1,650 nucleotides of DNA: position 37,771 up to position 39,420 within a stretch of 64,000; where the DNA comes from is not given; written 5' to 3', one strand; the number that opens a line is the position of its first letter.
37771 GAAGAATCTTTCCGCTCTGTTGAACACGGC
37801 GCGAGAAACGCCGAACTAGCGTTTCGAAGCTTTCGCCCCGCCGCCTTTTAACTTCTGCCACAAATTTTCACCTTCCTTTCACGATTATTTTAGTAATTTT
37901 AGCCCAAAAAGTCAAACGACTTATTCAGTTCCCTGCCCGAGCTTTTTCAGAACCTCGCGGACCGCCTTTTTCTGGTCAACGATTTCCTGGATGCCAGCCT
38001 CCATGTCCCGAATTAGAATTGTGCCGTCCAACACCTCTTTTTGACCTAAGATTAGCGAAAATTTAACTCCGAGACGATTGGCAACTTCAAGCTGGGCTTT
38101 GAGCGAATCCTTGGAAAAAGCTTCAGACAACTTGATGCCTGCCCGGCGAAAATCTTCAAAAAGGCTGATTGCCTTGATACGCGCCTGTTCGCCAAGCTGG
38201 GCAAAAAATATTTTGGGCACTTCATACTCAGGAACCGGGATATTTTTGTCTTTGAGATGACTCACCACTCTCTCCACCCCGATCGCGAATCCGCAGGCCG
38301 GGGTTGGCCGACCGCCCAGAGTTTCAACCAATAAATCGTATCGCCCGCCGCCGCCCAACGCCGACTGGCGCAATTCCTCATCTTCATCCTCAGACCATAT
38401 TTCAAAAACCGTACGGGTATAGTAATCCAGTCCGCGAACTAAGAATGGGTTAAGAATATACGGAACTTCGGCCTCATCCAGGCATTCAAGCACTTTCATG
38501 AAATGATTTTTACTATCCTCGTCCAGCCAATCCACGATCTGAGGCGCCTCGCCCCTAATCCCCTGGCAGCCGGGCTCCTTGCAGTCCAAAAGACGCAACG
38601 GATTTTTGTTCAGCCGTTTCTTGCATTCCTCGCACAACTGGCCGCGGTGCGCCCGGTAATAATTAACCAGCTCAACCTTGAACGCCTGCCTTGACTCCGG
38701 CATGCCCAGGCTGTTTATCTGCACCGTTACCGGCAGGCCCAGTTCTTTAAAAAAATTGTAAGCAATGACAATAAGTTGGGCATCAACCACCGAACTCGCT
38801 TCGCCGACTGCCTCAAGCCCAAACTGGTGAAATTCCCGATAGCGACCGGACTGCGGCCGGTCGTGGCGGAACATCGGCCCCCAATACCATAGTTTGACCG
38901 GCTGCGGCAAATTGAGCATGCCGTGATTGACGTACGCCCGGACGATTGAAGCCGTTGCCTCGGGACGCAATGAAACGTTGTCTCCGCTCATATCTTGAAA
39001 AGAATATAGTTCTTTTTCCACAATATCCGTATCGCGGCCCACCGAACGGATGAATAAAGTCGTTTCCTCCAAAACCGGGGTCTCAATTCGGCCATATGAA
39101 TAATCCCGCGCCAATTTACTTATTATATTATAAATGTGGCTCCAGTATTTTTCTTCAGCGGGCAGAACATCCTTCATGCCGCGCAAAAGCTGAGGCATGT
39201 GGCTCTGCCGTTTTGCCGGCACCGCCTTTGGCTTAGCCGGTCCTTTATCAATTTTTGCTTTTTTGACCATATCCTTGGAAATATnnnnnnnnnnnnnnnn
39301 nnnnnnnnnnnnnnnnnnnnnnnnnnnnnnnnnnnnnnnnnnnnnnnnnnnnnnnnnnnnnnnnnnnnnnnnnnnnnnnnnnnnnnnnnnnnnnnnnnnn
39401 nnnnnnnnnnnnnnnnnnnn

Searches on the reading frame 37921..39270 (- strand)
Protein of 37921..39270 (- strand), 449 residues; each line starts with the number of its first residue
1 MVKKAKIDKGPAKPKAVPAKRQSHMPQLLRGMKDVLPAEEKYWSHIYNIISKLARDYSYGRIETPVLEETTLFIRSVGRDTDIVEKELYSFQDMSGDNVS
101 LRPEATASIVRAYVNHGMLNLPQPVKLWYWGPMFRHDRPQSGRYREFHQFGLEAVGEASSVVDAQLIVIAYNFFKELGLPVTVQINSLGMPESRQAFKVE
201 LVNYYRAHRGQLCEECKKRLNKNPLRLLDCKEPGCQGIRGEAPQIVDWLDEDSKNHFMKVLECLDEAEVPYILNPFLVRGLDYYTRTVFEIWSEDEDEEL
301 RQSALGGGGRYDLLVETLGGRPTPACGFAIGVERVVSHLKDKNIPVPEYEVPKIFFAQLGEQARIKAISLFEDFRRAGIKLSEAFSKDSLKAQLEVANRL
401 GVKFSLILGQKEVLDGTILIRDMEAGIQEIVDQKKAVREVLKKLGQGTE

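Call 11: search_protein_families(library=pfam, proteins=[window:37921-39270:-], max_evalue=0.01)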
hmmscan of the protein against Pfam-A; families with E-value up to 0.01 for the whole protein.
window:37921-39270:- (449 aa): 4 families
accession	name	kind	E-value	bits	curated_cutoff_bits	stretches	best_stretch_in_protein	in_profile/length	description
PF13393.11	tRNA-synt_His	-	1.1e-41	143.5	25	1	31-335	1-308/308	Histidyl-tRNA synthetase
PF00587.30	tRNA-synt_2b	-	2.1e-15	57.6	29.3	1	89-341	1-177/179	tRNA synthetase class II core domain (G, H, P, S and T)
PF03129.25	HGTP_anticodon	-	1.4e-07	32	21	1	361-442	9-93/94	Anticodon binding domain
PF01409.25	tRNA-synt_2d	-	0.0075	16.2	19.8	0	94-185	74-162/246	tRNA synthetases class II core domain (F)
